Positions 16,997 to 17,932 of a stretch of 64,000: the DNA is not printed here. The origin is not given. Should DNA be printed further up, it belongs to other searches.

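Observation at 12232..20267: Candidate undescribed sugar-acid catabolic pathway inserted between serS and surE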

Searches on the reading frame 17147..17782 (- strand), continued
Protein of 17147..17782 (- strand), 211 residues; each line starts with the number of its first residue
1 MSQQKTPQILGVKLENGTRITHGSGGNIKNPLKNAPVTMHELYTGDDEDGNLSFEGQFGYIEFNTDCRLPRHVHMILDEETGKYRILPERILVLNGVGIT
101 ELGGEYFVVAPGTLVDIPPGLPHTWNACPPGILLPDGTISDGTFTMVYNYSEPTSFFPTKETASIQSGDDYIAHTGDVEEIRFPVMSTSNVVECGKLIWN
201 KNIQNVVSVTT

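Call 46: fold_search(model_id=the predicted structure, library=pdb)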
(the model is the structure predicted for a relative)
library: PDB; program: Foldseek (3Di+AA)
matches with E <= 10: 1338; with E <= 0.001: 7
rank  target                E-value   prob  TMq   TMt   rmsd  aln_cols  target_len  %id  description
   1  2h0v_A                2.5e-04  0.99  0.28  0.18  17.4       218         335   11  Crystal structure of a putative quercetin 2,3-dioxygenase (yxag, bsu39980) from bacillus subtilis at 2.60 A resolution (released 2006-05-30)
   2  4hn0_D                4.7e-04  1.00  0.39  0.41   8.3       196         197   13  Crystal Structure of ChmJ, a 3'-monoepimerase apoenzyme from Streptomyces bikiniensis (released 2012-11-21)
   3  1y3t_A                5.9e-04  1.00  0.30  0.21  12.3       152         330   14  Crystal structure of YxaG, a dioxygenase from Bacillus subtilis (released 2005-01-18)
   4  6ndr_A                6.9e-04  1.00  0.43  0.47   5.9       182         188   12  Crystal structure of dTDP-6-deoxy-D-glucose-3,5-epimerase RmlC from Legionella pneumophila Philadelphia 1 in complex w (released 2018-12-26)
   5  8hfb_B                7.7e-04  0.98  0.28  0.19  17.5       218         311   11  Evolved variant of quercetin 2,4-dioxygenase from Bacillus subtilis (released 2023-03-08)
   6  4hmz_B                8.1e-04  1.00  0.38  0.40   5.6       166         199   14  Crystal Structure of ChmJ, a 3'-monoepimerase from Streptomyces bikiniensis in complex with dTDP-quinovose (released 2012-11-21)
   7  5tpu_C                9.5e-04  1.00  0.41  0.62   4.3       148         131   10  x-ray structure of the WlaRB TDP-quinovose 3,4-ketoisomerase from campylobacter jejuni (released 2017-02-01)
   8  5uqp_B                1.0e-03  1.00  0.27  0.48  15.5       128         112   19  The crystal structure of cupin protein from Rhodococcus jostii RHA1 (released 2017-02-22)
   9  5tfz_A                1.1e-03  1.00  0.34  0.54   3.6       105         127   19  Crystal structure of the dimethylsulfoniopropionate (DMSP) lyase DddK complexed with nickel and diacrylate (released 2017-06-14)
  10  1dzr_A                1.1e-03  1.00  0.40  0.45   4.9       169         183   11  RmlC from Salmonella typhimurium (released 2000-04-18)
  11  8hfb_A                1.2e-03  1.00  0.28  0.20  15.0       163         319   13  Evolved variant of quercetin 2,4-dioxygenase from Bacillus subtilis (released 2023-03-08)
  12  5tpu_D                1.4e-03  1.00  0.40  0.59   6.2       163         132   12  x-ray structure of the WlaRB TDP-quinovose 3,4-ketoisomerase from campylobacter jejuni (released 2017-02-01)
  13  3ejk                  1.5e-03  1.00  0.35  0.45   5.7       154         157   12  Crystal structure of dTDP Sugar Isomerase (YP_390184.1) from DESULFOVIBRIO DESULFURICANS G20 at 1.95 A resolution (released 2008-09-30)
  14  2ixc_A                1.6e-03  1.00  0.43  0.46   4.0       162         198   12  RmlC M. tuberculosis with dTDP-rhamnose (released 2006-10-26)
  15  4hn1_A                1.6e-03  1.00  0.40  0.42   5.3       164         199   13  Crystal Structure of H60N/Y130F double mutant of ChmJ, a 3'-monoepimerase from Streptomyces bikiniensis in complex wit (released 2012-11-21)
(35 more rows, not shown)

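Call 56: find_encoding_contigs(protein=P0047, flank=9000, max_places=1)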
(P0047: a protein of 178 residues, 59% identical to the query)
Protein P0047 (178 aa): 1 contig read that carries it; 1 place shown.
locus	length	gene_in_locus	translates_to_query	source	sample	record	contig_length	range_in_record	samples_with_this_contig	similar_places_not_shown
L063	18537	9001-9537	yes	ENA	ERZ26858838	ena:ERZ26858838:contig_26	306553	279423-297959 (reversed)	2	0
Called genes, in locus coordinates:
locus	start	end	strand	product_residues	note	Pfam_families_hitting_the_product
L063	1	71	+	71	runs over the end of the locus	-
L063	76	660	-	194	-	PF05401:NodS, PF13489:Methyltransf_23 (faint), PF08241:Methyltransf_11, PF08242:Methyltransf_12, PF13649:Methyltransf_25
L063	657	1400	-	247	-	PF02585:PIG-L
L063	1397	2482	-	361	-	-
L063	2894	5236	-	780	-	PF01757:Acyl_transf_3, PF19040:SGNH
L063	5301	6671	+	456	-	PF00512:HisKA (faint), PF02518:HATPase_c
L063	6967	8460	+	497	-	PF00199:Catalase, PF06628:Catalase-rel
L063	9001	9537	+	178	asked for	-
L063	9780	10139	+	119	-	-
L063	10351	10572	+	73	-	-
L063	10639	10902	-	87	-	-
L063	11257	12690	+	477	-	PF00171:Aldedh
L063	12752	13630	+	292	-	-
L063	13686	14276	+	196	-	PF00355:Rieske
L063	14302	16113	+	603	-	PF01011:PQQ, PF13570:Beta-prop_ACSF4 (faint), PF13360:PQQ_2, PF25293:Beta-prop_EMC1_N (faint), PF13360:PQQ_2, PF01011:PQQ, PF13360:PQQ_2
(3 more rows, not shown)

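Call 57: find_encoding_contigs(protein=P0060, flank=9000, max_places=1)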
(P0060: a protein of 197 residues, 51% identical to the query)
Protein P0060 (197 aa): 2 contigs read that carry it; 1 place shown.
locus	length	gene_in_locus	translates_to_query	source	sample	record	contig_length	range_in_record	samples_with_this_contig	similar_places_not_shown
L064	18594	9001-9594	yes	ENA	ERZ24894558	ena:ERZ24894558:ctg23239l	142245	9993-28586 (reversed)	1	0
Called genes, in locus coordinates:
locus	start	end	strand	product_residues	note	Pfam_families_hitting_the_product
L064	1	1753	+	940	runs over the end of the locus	PF01909:NTP_transf_2 (weak), PF08335:GlnD_UR_UTase, PF27444:GlnD_3rd, PF01966:HD, PF01842:ACT (weak), PF13291:ACT_4 (faint), PF24931:ACT_ACR9_3rd (weak), PF26956:ACT_ACR_D1 (weak)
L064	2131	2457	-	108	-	-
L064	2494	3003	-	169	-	PF19889:DUF6362 (weak)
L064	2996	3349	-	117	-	-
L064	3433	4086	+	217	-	PF00717:Peptidase_S24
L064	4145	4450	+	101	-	-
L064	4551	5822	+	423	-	PF12867:DinB_2, PF03781:FGE-sulfatase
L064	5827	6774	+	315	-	PF10017:Methyltransf_33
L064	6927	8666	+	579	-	PF02652:Lactate_perm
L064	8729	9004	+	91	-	-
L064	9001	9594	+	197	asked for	-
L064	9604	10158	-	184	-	PF03928:HbpS-like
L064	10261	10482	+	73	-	-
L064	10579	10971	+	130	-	PF02311:AraC_binding (faint), PF07883:Cupin_2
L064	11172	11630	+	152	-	PF01724:DUF29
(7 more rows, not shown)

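Call 58: find_encoding_contigs(protein=P0042, flank=9000, max_places=1)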
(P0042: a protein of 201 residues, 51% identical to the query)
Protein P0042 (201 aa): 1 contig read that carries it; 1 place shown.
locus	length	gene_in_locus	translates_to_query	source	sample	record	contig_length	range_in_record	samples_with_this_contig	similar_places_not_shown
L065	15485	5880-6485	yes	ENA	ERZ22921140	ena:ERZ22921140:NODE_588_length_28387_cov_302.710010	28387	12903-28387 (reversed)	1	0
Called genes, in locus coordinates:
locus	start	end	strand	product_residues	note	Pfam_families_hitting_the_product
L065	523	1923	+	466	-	PF01979:Amidohydro_1, PF07969:Amidohydro_3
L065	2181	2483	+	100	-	-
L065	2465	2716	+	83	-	-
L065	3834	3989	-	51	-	-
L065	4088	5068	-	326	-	PF08240:ADH_N, PF13602:ADH_zinc_N_2 (faint), PF00107:ADH_zinc_N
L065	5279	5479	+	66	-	-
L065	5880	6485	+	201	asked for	-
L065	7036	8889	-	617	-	PF00172:Zn_clus (weak), PF04082:Fungal_trans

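Call 77: search_protein_families(library=ncbifam, proteins=[L013:10832-12136:-, L011:3954-4946:+], max_evalue=1e-10)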
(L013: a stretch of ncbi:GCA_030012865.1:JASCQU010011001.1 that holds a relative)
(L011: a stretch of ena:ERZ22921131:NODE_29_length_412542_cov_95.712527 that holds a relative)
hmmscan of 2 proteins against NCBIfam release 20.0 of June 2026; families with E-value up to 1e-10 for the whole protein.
L013:10832-12136:- (434 aa): 5 families
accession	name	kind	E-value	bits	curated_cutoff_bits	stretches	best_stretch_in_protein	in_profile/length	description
TIGR02332.1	HpaX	equivalog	2.3e-94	316.9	615.4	1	21-418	3-411/412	4-hydroxyphenylacetate permease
TIGR00893.1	2A0114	subfamily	6.2e-92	308.6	395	1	33-425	1-396/399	D-galactonate transporter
TIGR00881.1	2A0104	subfamily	1.7e-20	73.4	407.75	1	32-404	1-374/379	phosphoglycerate transporter protein PgtP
TIGR00895.1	2A0115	subfamily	1.1e-14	54.3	418.55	1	18-400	9-398/398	aromatic acid/H+ symport family MFS transporter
TIGR00894.1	2A0114euk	subfamily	1.9e-11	43.2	626.45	1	57-419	72-440/465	Na(+)-dependent inorganic phosphate cotransporter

L011:3954-4946:+ (330 aa): 1 family
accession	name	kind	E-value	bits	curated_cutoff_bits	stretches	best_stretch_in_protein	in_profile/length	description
TIGR00793.1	kdgT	equivalog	6.8e-79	265.7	453.8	1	1-307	1-314/314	2-keto-3-deoxygluconate transporter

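Call 82: search_protein_families(library=pfam, proteins=[L009:2561-4093:+, L009:3823-6093:+, L009:9039-9590:-, L009:12155-13054:+, L009:13078-13662:+, L009:13695-15509:+, L004:11460-12308:+, L004:12386-14110:+, L004:14526-16067:+, L009:4906-5526:-], max_evalue=0.00001)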
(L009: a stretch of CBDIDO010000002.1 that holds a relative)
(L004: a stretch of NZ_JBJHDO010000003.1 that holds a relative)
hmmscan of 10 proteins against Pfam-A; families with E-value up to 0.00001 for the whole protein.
L009:2561-4093:+ (510 aa): 2 families
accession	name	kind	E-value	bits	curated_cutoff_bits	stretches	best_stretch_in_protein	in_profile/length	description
PF01039.27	Carboxyl_trans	-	3.5e-190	633.3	22.3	1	27-507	2-492/493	Carboxyl transferase domain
PF03255.19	ACCA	-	9.5e-13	48.4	23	1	336-443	131-234/310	Acetyl co-enzyme A carboxylase carboxyltransferase-like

L009:3823-6093:+ (756 aa): 8 families
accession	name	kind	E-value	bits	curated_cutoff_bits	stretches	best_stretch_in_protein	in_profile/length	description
PF02786.22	CPSase_L_D2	-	1.1e-81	273.8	19.8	1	207-414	1-209/211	Carbamoyl-phosphate synthase L chain, ATP binding domain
PF00289.28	Biotin_carb_N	-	4.5e-46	156.3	25.5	1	94-202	2-110/110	Biotin carboxylase, N-terminal domain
PF02785.25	Biotin_carb_C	-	1.2e-35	122.3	32.4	1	428-540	1-107/108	Biotin carboxylase C-terminal domain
PF18140.6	PCC_BT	-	1.5e-25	90.2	23.5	1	560-681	1-126/126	Propionyl-coenzyme A carboxylase BT domain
PF00364.28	Biotin_lipoyl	-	4.4e-12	46.1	22.1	1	693-754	6-72/73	Biotin-requiring enzyme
PF07478.18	Dala_Dala_lig_C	-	3.7e-08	33.6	24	1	234-383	26-174/204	D-ala D-ala ligase C-terminus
PF02222.28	ATP-grasp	-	3.3e-06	27.3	27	1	224-381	11-159/179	ATP-grasp domain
PF08443.16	RimK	-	7.2e-06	26.2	21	0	207-406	3-186/188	RimK-like ATP-grasp domain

L009:9039-9590:- (183 aa): 0 families

L009:12155-13054:+ (299 aa): 0 families

L009:13078-13662:+ (194 aa): 1 family
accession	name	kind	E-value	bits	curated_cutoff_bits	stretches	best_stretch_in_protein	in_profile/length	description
PF00355.32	Rieske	-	6.3e-10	39.3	20.3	1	113-166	36-87/88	Rieske [2Fe-2S] domain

L009:13695-15509:+ (604 aa): 4 families
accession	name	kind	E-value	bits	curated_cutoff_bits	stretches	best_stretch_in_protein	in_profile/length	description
PF01011.28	PQQ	-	1.7e-76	258.7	26.7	2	59-356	1-330/595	Glucose/ethanol/alcohol dehydrogenase, beta-propeller domain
PF13360.13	PQQ_2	-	1.2e-26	94.3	27.6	3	92-181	60-144/233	Outer membrane protein assembly factor BamB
PF13570.13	Beta-prop_ACSF4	-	3.3e-11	43.6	133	0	103-232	97-210/329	Beta-alanine-activating enzyme, beta-propeller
PF25293.1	Beta-prop_EMC1_N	-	1.6e-07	31.6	34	0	155-234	31-103/219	EMC1 N-terminal beta-propeller domain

L004:11460-12308:+ (282 aa): 0 families

L004:12386-14110:+ (574 aa): 1 family
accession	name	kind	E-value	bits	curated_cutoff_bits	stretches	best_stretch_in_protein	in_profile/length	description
PF01642.28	MM_CoA_mutase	-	1.3e-142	476.4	22.1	1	51-566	2-512/512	Methylmalonyl-CoA mutase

L004:14526-16067:+ (513 aa): 2 families
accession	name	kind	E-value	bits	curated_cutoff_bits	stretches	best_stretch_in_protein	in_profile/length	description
PF00501.34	AMP-binding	-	7e-80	269.1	29.9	1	18-374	3-384/384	AMP-binding enzyme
PF13193.12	AMP-binding_C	-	1.5e-15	58.3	24.5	1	424-498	1-76/76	AMP-binding enzyme C-terminal domain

L009:4906-5526:- (206 aa): 0 families

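Call 84: find_encoding_contigs(protein=P0033, flank=9000, max_places=1)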
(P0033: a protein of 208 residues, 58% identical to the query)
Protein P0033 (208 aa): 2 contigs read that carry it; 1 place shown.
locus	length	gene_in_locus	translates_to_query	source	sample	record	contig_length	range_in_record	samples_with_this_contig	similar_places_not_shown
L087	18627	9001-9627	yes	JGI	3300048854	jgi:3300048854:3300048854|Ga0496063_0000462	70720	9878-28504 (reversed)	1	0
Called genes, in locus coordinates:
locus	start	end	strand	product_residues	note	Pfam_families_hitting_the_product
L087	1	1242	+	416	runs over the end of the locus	PF01266:DAO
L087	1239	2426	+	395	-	PF01321:Creatinase_N, PF00557:Peptidase_M24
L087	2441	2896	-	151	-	-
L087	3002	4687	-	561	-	PF05960:DUF885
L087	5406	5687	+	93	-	-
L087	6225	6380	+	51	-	PF02803:Thiolase_C (weak)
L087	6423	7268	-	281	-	PF00126:HTH_1, PF03466:LysR_substrate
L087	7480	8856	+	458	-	PF01408:GFO_IDH_MocA (weak), PF03447:NAD_binding_3 (weak), PF21135:DRL_cat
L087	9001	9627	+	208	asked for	-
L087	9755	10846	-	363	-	PF01070:FMN_dh, PF00478:IMPDH (faint)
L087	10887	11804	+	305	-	-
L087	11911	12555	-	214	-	PF05443:ROS_MUCR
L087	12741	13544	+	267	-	-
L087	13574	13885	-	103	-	-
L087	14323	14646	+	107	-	PF05284:DUF736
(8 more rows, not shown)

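Call 85: find_encoding_contigs(protein=P0029, flank=9000, max_places=1)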
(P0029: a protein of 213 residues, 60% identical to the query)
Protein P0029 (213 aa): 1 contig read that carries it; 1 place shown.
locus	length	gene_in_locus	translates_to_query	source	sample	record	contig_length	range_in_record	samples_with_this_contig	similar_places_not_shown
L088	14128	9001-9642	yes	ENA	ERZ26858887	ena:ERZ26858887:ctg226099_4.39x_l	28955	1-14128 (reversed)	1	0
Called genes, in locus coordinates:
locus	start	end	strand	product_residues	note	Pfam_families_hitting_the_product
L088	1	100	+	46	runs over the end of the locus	-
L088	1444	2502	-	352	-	PF00873:ACR_tran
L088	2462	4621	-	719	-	PF00873:ACR_tran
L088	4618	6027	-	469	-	PF25919:BSH_CusB, PF25973:BSH_CzcB (weak), PF25944:Beta-barrel_RND (weak), PF25954:Beta-barrel_RND_2, PF25975:CzcB_C, PF25989:YknX_C (weak)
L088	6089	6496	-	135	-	PF13115:YtkA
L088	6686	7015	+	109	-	-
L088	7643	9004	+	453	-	PF01408:GFO_IDH_MocA (weak), PF03447:NAD_binding_3 (weak), PF21135:DRL_cat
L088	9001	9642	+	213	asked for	-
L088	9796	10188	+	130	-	-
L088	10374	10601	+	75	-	-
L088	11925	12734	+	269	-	PF00171:Aldedh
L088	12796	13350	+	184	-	PF13557:Phenol_MetA_deg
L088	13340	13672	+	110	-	-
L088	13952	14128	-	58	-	?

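Call 88: search_solved_structures(query=A1, max_evalue=10, show_alignments=2)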
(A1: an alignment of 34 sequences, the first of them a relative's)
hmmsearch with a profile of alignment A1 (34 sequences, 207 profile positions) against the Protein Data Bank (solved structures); distinct sequences matched with E-value up to 10: 20.
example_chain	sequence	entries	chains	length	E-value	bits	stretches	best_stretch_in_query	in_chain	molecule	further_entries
4nw4_A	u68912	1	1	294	0.29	13.9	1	5-77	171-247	Lipoprotein S-layer protein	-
1y3t_A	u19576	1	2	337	0.29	13.9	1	85-126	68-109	Hypothetical protein yxaG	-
2h0v_A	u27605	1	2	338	0.29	13.9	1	85-126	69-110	Quercetin 2,3-dioxygenase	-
7cqj_A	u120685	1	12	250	0.31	13.8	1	119-172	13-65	Peroxiredoxin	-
6krp_A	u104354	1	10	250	0.31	13.8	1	119-172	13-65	Peroxiredoxin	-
8hfb_A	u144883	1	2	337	0.31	13.8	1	85-126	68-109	Quercetin 2,3-dioxygenase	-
7c87_A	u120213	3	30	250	0.32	13.8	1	119-172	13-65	Peroxiredoxin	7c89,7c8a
6krk_A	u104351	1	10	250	0.33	13.8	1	119-172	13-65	Peroxiredoxin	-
6krq_A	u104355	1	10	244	0.36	13.6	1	127-173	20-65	Peroxiredoxin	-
6krr_A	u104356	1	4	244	0.4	13.5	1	127-172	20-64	Peroxiredoxin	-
3a2w_A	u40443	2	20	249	0.42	13.4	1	127-172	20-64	Probable peroxiredoxin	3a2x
8v9s_A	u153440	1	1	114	0.46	13.3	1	143-193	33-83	Replication protein P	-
6krs_A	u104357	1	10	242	0.53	13.1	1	129-172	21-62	Peroxiredoxin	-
2cv4_A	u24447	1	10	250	0.84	12.4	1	119-172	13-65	peroxiredoxin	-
2e2g_A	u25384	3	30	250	0.84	12.4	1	119-172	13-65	Probable peroxiredoxin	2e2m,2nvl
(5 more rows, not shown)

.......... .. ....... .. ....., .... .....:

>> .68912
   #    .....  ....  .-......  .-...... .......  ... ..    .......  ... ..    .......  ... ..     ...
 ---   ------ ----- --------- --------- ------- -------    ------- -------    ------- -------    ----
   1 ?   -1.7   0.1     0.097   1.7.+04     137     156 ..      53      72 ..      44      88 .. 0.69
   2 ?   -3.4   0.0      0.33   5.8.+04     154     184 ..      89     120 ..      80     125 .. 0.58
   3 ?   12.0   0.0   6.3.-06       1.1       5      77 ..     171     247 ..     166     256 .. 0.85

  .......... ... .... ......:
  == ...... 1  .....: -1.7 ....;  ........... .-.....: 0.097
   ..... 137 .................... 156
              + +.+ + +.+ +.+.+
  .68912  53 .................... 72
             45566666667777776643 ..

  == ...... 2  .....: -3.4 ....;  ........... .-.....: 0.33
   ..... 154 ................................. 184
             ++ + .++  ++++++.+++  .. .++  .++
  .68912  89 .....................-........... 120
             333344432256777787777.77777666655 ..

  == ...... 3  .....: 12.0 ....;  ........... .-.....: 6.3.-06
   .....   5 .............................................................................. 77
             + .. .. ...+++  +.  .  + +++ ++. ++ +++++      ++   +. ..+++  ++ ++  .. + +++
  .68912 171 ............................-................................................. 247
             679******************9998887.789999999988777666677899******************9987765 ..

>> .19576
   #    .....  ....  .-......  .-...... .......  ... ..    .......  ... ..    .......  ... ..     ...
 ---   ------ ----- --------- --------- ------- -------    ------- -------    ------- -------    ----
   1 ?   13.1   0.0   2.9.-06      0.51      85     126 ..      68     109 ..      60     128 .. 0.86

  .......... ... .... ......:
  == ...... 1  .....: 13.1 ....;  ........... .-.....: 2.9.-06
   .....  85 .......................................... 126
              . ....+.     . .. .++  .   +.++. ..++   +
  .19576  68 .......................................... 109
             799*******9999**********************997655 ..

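Call 89: search_protein_families(library=pfam, alignment_id=A1, max_evalue=0.01)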
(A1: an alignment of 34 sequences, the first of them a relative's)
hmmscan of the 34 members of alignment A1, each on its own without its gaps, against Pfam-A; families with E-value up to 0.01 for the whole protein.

A. member 1, P0001 (211 aa): 2 families
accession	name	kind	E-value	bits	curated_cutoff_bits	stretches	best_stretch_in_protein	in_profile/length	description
PF07883.17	Cupin_2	-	0.00045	20.3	27.2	1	91-125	22-56/70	Cupin domain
PF02311.25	AraC_binding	-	0.0064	16.7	21.1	0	91-124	27-60/135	AraC-like ligand binding domain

B. families by the number of members that match (of 34 scanned): 2 families
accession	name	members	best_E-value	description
PF07883.17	Cupin_2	18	3e-05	Cupin domain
PF02311.25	AraC_binding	7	0.0014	AraC-like ligand binding domain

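Call 98: search_protein_representatives(alignment_id=A1)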
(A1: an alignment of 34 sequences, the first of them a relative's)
Query: 34 sequences, 207 profile positions. Proteins with E-value up to 0.001 (for the whole library): 109; up to 1e-10: 89; up to 1e-30: 39. The best 109 are listed.
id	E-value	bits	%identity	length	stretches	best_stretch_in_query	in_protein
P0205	1.0e-78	280.0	-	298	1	4-205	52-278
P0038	1.8e-78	279.2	-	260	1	4-193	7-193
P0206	6.1e-73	261.1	-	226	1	6-203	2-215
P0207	2.1e-72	259.4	-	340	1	4-202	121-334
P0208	2.1e-72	259.4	-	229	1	4-204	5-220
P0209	1.9e-70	253.0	-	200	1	13-198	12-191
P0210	9.5e-69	247.5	-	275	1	4-202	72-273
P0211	2.2e-68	246.2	-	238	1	5-204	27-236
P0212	5.6e-67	241.7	-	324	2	32-200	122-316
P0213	3.2e-66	239.2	-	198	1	42-202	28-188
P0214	4.8e-66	238.6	-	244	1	1-202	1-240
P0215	2.1e-65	236.5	-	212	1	6-202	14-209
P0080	2.7e-64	232.9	-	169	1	1-157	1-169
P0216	6.7e-60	218.6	-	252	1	4-190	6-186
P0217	1.3e-59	217.6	-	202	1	7-156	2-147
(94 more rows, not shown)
